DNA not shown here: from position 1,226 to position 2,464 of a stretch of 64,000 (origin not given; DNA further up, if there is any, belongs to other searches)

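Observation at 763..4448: Lower-GC, SD-led cassette of radical SAM, DegT aminotransferase and CYTH next to an Lrp regulator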

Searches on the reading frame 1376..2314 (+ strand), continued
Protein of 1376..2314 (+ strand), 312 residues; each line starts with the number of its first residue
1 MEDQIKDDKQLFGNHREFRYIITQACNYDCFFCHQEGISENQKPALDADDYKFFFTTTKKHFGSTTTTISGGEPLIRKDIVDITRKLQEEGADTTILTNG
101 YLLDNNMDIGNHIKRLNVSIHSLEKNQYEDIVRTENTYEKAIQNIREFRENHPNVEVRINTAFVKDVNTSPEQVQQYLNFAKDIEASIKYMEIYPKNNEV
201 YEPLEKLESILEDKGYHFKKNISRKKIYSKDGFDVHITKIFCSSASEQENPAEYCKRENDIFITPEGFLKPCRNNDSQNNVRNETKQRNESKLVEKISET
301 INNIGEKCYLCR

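Call 50: fold_search(model_id=the predicted structure, library=pdb)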
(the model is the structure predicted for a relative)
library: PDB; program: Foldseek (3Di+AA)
matches with E <= 10: 1883; with E <= 0.001: 120
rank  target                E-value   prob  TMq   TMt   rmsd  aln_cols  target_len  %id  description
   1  2fb2_B                8.2e-14  1.00  0.72  0.70   4.2       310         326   18  Structure of the MoaA Arg17/266/268/Ala triple mutant (released 2006-05-09)
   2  1tv7_B                5.3e-13  1.00  0.72  0.69   4.4       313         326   18  Structure of the S-adenosylmethionine dependent Enzyme MoaA (released 2004-08-31)
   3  1tv7_A                1.7e-12  1.00  0.73  0.70   4.4       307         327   19  Structure of the S-adenosylmethionine dependent Enzyme MoaA (released 2004-08-31)
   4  5v1s_B                6.1e-12  1.00  0.61  0.46   5.1       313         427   16  Crystal structure of Streptococcus suis SuiB bound to S-adenosylmethionine (released 2017-08-30)
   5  2fb2_A                6.5e-12  1.00  0.73  0.70   3.9       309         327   18  Structure of the MoaA Arg17/266/268/Ala triple mutant (released 2006-05-09)
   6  5v1s_A                7.7e-12  1.00  0.61  0.46   4.6       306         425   16  Crystal structure of Streptococcus suis SuiB bound to S-adenosylmethionine (released 2017-08-30)
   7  5v1q_B                1.9e-11  1.00  0.61  0.45   5.1       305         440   16  Crystal structure of Streptococcus suis SuiB (released 2017-08-30)
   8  8hzv_A                2.6e-11  1.00  0.61  0.42   6.9       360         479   12  The crystal structure of a Radical SAM Enzyme DesII (released 2024-07-10)
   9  5v1q_A                3.1e-11  1.00  0.60  0.45   5.0       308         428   16  Crystal structure of Streptococcus suis SuiB (released 2017-08-30)
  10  5v1t_A                4.7e-11  1.00  0.62  0.46   5.3       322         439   17  Crystal structure of Streptococcus suis SuiB bound to precursor peptide SuiA (released 2017-08-30)
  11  8hzv_C                6.7e-11  1.00  0.60  0.42   8.0       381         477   11  The crystal structure of a Radical SAM Enzyme DesII (released 2024-07-10)
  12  8hzv_B                3.0e-10  1.00  0.55  0.39   6.0       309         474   13  The crystal structure of a Radical SAM Enzyme DesII (released 2024-07-10)
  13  8wm2_A                5.1e-10  1.00  0.55  0.56   7.1       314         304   17  Crystal structure of AbmM (released 2024-10-09)
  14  8hzy_B                7.7e-10  1.00  0.54  0.39   5.9       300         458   14  The crystal structure of a Radical SAM Enzyme DesII (released 2024-07-10)
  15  7vob                  1.8e-09  1.00  0.56  0.54   6.2       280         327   14  The crystal structure of a Radical SAM Enzyme BlsE involved in the Biosynthesis of Blasticidin S (released 2022-05-04)
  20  8wm2_B                3.9e-09  1.00  0.53  0.57   7.0       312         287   16  Crystal structure of AbmM (released 2024-10-09)
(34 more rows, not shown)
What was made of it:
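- Tried and rejected: Foldseek later identified 8wm2 as AbmM (call 50).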

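Call 51: search_protein_representatives(alignment_id=A1)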
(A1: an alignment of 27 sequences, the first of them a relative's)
Query: 27 sequences, 308 profile positions. Proteins with E-value up to 0.001 (for the whole library): 62616; up to 1e-10: 11305; up to 1e-30: 292. The best 150 are listed.
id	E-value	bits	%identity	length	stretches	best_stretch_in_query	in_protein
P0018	1.0e-122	425.8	-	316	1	3-301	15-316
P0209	5.5e-117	407.0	-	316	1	3-302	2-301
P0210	7.7e-116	403.2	-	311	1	1-306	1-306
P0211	1.4e-111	389.1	-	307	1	5-306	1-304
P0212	8.2e-111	386.7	-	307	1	4-306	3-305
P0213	6.4e-108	377.2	-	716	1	5-306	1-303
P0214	1.2e-104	366.5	-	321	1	3-301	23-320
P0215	1.1e-101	356.7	-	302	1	5-304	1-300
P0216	1.8e-99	349.4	-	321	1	5-303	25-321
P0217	1.9e-99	349.3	-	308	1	7-302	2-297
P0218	1.8e-98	346.2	-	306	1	5-301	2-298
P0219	1.2e-96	340.1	-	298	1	7-297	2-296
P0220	4.4e-96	338.3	-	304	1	6-305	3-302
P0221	2.4e-95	335.8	-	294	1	5-301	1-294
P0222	3.1e-95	335.5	-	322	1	5-302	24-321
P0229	2.5e-89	316.1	-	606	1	5-302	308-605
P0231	7.9e-89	314.5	-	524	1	3-305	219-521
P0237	7.5e-85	301.4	-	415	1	5-299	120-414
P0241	2.9e-83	296.2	-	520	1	8-302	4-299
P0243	5.5e-83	295.3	-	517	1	4-306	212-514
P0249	3.4e-80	286.1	-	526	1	7-301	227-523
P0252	8.5e-79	281.5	-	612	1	5-306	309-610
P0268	1.1e-70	254.8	-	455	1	7-301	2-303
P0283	1.1e-60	222.0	-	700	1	7-306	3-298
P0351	1.1e-36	143.2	-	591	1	7-303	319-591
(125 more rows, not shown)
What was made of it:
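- There are about 100 clusters among 1.84e9 representatives (call 51).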

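Call 52: search_protein_families(library=pfam, proteins=[P0229, P0231, P0243, P0249, P0252, P0237, P0241, P0268, P0283, P0351], max_evalue=0.001)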
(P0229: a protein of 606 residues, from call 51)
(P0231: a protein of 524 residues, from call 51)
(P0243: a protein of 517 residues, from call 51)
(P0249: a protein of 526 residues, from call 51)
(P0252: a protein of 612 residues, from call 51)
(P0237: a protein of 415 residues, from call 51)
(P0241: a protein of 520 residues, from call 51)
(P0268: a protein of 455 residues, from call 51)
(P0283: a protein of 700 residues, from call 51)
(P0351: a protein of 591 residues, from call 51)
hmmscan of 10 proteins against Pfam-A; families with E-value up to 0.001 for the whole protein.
P0229 (606 aa): 4 families
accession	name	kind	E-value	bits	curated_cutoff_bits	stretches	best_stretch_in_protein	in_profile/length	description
PF03466.25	LysR_substrate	-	4.7e-28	98.4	28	1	97-300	6-207/209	LysR substrate binding domain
PF04055.27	Radical_SAM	-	8.7e-25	88.2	29.5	1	314-474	1-165/166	Radical SAM superfamily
PF00126.33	HTH_1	-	1.9e-21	76.2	26.6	1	9-67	1-59/60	Bacterial regulatory helix-turn-helix protein, lysR family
PF13353.11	Fer4_12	-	1.8e-07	32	22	1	315-414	10-113/137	4Fe-4S single cluster domain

P0231 (524 aa): 7 families
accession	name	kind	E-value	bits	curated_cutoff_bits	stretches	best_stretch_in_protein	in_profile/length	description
PF02224.24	Cytidylate_kin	-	3e-40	138.7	26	1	3-211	1-209/211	Cytidylate kinase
PF04055.27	Radical_SAM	-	9e-22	78.4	29.5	1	229-366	3-147/166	Radical SAM superfamily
PF13189.12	Cytidylate_kin2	-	1e-11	45.7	28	1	2-154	1-129/176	Cytidylate kinase-like family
PF13353.11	Fer4_12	-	5.1e-08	33.7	22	1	227-326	9-112/137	4Fe-4S single cluster domain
PF13207.12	AAA_17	-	6.9e-08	33.3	27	1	7-39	2-34/136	AAA domain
PF13238.12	AAA_18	-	7.6e-07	30.1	29.4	1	3-152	1-107/128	AAA domain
PF01712.25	dNK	-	0.00013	22.2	27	1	3-116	1-92/203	Deoxynucleoside kinase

P0243 (517 aa): 3 families
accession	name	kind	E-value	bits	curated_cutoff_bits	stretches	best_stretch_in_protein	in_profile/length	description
PF04055.27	Radical_SAM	-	2.7e-20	73.6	29.5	1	221-374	3-163/166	Radical SAM superfamily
PF13353.11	Fer4_12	-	4.2e-05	24.3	22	1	216-304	5-96/137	4Fe-4S single cluster domain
PF02224.24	Cytidylate_kin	-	6.4e-05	23.2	26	1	14-173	12-169/211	Cytidylate kinase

P0249 (526 aa): 1 family
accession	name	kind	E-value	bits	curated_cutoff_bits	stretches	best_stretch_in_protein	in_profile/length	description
PF04055.27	Radical_SAM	-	2.5e-22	80.3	29.5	1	233-389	3-166/166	Radical SAM superfamily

P0252 (612 aa): 4 families
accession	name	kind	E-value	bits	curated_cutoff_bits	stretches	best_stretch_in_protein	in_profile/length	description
PF03466.25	LysR_substrate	-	1.5e-28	100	28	1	94-301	3-207/209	LysR substrate binding domain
PF00126.33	HTH_1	-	7.3e-20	71.1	26.6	1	9-67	1-59/60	Bacterial regulatory helix-turn-helix protein, lysR family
PF04055.27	Radical_SAM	-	2.5e-19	70.5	29.5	1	316-454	2-148/166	Radical SAM superfamily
PF13353.11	Fer4_12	-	3.3e-09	37.6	22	1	316-435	10-134/137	4Fe-4S single cluster domain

P0237 (415 aa): 3 families
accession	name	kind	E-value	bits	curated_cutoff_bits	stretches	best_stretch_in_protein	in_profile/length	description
PF04055.27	Radical_SAM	-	1.9e-21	77.4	29.5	1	129-280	4-162/166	Radical SAM superfamily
PF03466.25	LysR_substrate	-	1.6e-12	47.7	28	1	3-111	97-206/209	LysR substrate binding domain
PF13353.11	Fer4_12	-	1.1e-08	35.9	22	1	126-245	9-133/137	4Fe-4S single cluster domain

P0241 (520 aa): 3 families
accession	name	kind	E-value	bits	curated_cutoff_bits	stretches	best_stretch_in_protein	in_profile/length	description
PF04055.27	Radical_SAM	-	5.9e-20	72.5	29.5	1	8-168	2-165/166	Radical SAM superfamily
PF01966.28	HD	-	4.5e-07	30.6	22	1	329-429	2-115/116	HD domain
PF13353.11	Fer4_12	-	6.3e-06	27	22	1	8-97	10-100/137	4Fe-4S single cluster domain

P0268 (455 aa): 4 families
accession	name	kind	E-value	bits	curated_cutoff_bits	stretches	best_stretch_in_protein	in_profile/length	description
PF04055.27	Radical_SAM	-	2.8e-24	86.6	29.5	1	7-162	2-165/166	Radical SAM superfamily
PF00293.34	NUDIX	-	2.3e-18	66.9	21.1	1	329-447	6-133/134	NUDIX domain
PF22327.2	Nudt16-like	-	0.0003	21.2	27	1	340-409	25-96/161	U8 snoRNA-decapping enzyme-like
PF14815.12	NUDIX_4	-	0.00069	19.8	35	0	331-433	3-100/113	NUDIX domain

P0283 (700 aa): 4 families
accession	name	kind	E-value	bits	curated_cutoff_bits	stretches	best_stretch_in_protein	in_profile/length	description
PF01041.23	DegT_DnrJ_EryC1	-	4.2e-47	161.5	19.8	1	327-674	9-346/360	DegT/DnrJ/EryC1/StrS aminotransferase family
PF04055.27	Radical_SAM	-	9.3e-17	62.1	29.5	1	8-164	2-164/166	Radical SAM superfamily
PF13353.11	Fer4_12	-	9e-05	23.2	22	0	10-114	12-122/137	4Fe-4S single cluster domain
PF00266.25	Aminotran_5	-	0.00013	21.5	21.5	1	365-466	77-183/371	Aminotransferase class-V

P0351 (591 aa): 2 families
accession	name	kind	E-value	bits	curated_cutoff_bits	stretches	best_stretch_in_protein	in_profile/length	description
PF03466.25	LysR_substrate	-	2e-30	106.2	28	1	106-309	6-207/209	LysR substrate binding domain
PF00126.33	HTH_1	-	8.4e-17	61.3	26.6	1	18-77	1-60/60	Bacterial regulatory helix-turn-helix protein, lysR family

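Call 66: search_protein_families(library=ncbifam, proteins=[L001:10671-11261:+, L001:10188-10643:+, L004:9001-9657:+, P0231], max_evalue=0.001)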
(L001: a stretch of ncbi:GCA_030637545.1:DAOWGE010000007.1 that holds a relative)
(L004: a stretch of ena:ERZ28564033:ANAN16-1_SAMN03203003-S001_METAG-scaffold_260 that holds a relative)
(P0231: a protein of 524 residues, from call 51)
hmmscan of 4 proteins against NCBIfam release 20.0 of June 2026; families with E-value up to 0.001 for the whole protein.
L001:10671-11261:+ (196 aa): 0 families

L001:10188-10643:+ (151 aa): 19 families
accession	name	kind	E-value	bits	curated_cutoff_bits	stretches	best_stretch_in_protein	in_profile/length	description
NF006530.0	PRK08999.1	equivalog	3e-13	49.5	245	1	28-96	8-77/315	Nudix family hydrolase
NF007834.0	PRK10546.1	equivalog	1.3e-11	44.4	156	1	29-131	6-105/135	pyrimidine (deoxy)nucleoside triphosphate diphosphatase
TIGR00586.1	mutt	equivalog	1.5e-11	44.4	97.9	1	24-150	3-126/129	8-oxo-dGTP diphosphatase MutT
NF008044.0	PRK10776.1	equivalog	9.8e-10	38.4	148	1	27-99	5-76/130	8-oxo-dGTP diphosphatase MutT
NF006961.0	PRK09438.1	equivalog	2.3e-08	33.6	103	1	24-89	6-68/151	dihydroneopterin triphosphate diphosphatase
NF041652.1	Nud_hyd_Dein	equivalog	6.2e-07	29.8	200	1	30-115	16-104/152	Nudix hydrolase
NF001299.0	PRK00241.1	equivalog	1e-06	28.5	158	1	29-92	138-197/263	NAD(+) diphosphatase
TIGR02705.1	nudix_YtkD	equivalog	2.4e-06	27.2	154.4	1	30-143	27-127/156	RNA deprotection pyrophosphohydrolase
NF003788.0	PRK05379.1-5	equivalog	3.6e-05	23.2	354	1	30-85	216-270/351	bifunctional nicotinamide-nucleotide adenylyltransferase/Nudix hydroxylase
NF003786.0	PRK05379.1-2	equivalog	4e-05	23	397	1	29-84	220-274/354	bifunctional nicotinamide-nucleotide adenylyltransferase/Nudix hydroxylase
NF003791.0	PRK05379.2-3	equivalog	6.2e-05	22.3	409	1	30-84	205-258/340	bifunctional nicotinamide-nucleotide adenylyltransferase/Nudix hydroxylase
NF012016.0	PRK15472.1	equivalog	9.8e-05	22.1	95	1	27-88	4-68/141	nucleoside triphosphatase NudI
NF001936.0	PRK00714.1-3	equivalog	0.0001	22.2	118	1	28-123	13-114/155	RNA pyrophosphohydrolase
NF003787.0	PRK05379.1-4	equivalog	0.00013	21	449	1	29-85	210-265/346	bifunctional nicotinamide-nucleotide adenylyltransferase/Nudix hydroxylase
NF001937.0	PRK00714.1-4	equivalog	0.00021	21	139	1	30-93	11-71/161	RNA pyrophosphohydrolase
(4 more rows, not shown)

L004:9001-9657:+ (218 aa): 3 families
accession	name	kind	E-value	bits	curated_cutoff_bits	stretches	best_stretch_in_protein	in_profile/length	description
NF007515.0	PRK10119.1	equivalog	7.3e-26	91.1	286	1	8-213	8-211/231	phosphohydrolase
NF009343.0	PRK12703.1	equivalog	1.2e-06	27.7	434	1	29-98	191-256/339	tRNA (cytidine(56)-2'-O)-methyltransferase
TIGR00295.1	TIGR00295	hypoth_equivalog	0.00029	20.6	172.35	1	30-97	18-86/164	TIGR00295 family protein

P0231 (524 aa): 59 families (the best 25 are shown)
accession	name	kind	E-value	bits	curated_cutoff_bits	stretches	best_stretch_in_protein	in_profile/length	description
TIGR02668.1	moaA_archaeal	equivalog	2.6e-41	141.6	325.25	1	218-510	5-297/303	GTP 3',8-cyclase MoaA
TIGR00017.1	cmk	equivalog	5.1e-41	140.7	135.55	1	1-194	3-200/217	(d)CMP kinase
NF001199.0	PRK00164.2-1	equivalog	8.3e-39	133.5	231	1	217-510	6-300/308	GTP 3',8-cyclase MoaA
TIGR02666.1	moaA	equivalog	6.9e-36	123.9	284.05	1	217-505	4-303/336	GTP 3',8-cyclase MoaA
NF010004.0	PRK13477.1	equivalog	1.2e-33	116.3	524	1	2-217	287-509/514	bifunctional pantoate--beta-alanine ligase/(d)CMP kinase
NF008816.0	PRK11860.1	equivalog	2.6e-28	98.5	943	1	2-212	445-655/662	bifunctional 3-phosphoshikimate 1-carboxyvinyltransferase/cytidylate kinase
NF007071.0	PRK09518.1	equivalog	2.8e-26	92.2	953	1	2-244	6-237/706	bifunctional cytidylate kinase/GTPase Der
NF038283.1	viperin_w_prok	equivalog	4e-21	75.4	180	1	229-386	8-179/281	viperin family antiviral radical SAM protein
TIGR04317.1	W_rSAM_matur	equivalog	1.8e-19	70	380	1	223-385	4-171/349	tungsten cofactor oxidoreductase radical SAM maturase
TIGR02109.1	PQQ_syn_pqqE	equivalog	1.4e-16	60.4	381.35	1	228-482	12-260/358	pyrroloquinoline quinone biosynthesis protein PqqE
TIGR02495.1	NrdG2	equivalog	9.8e-16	57.6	131.15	1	230-366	23-161/193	anaerobic ribonucleoside-triphosphate reductase activating protein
TIGR02173.1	cyt_kin_arch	equivalog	2.2e-14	53.8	102.1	2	1-41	1-40/169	(d)CMP kinase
NF045646.2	rSAM_Se_TrsS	equivalog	6.8e-13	47.9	490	1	229-397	92-260/441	radical SAM (seleno)protein TrsS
TIGR04055.1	rSAM_NirJ2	equivalog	9.3e-13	48.4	500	1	230-394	7-167/326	putative heme d1 biosynthesis radical SAM protein NirJ2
TIGR04054.1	rSAM_NirJ1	equivalog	4.1e-12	45.4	650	1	229-328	42-138/387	putative heme d1 biosynthesis radical SAM protein NirJ1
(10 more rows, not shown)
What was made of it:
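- P0231's kinase domain passes the cmk equivalog cutoff, 140.7 against 135.55 (calls 52, 66). (d)CMP kinase is fused to the radical SAM domain (calls 52, 66). The GFO partner's best NCBIfam hit is inositol 2-dehydrogenase at 105 bits (call 66).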

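Call 74: find_related_loci(query=A1, collection=viral_contigs, flank=5000)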
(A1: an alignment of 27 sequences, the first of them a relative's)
Query A1 (312 aa) in viral_contigs; peptide patterns used: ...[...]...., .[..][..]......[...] (x = any residue, [..] = any of these).
303 stretches matched a pattern; 104 encode a relative of the query (tblastn E <= 1e-3); the best 80 are kept; 80 distinct loci.
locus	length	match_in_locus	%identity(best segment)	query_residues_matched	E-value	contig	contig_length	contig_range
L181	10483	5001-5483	27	22-166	7e-13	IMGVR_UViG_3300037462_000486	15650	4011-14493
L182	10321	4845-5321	27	17-180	1e-10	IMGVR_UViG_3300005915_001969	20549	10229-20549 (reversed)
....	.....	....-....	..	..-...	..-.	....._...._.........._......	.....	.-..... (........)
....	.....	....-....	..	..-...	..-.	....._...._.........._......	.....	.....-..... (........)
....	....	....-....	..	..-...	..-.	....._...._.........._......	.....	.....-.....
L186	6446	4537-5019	25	22-166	2e-9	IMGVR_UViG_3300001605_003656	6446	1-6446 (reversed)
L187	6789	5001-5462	25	22-163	3e-9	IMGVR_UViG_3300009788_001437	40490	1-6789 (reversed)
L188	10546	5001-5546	23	26-210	1e-8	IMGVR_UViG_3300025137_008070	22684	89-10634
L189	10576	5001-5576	25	9-198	2e-8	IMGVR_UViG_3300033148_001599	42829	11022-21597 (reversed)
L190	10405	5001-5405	28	26-162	3e-8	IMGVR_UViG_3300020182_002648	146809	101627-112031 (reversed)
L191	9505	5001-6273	31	5-237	3e-8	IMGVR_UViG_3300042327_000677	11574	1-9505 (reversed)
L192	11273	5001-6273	31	5-237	3e-8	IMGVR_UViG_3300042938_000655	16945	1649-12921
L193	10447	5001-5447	26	22-157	4e-8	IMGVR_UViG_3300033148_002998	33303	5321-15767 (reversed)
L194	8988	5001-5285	28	9-104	5e-8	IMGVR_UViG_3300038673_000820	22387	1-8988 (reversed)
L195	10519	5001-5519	24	26-199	7e-8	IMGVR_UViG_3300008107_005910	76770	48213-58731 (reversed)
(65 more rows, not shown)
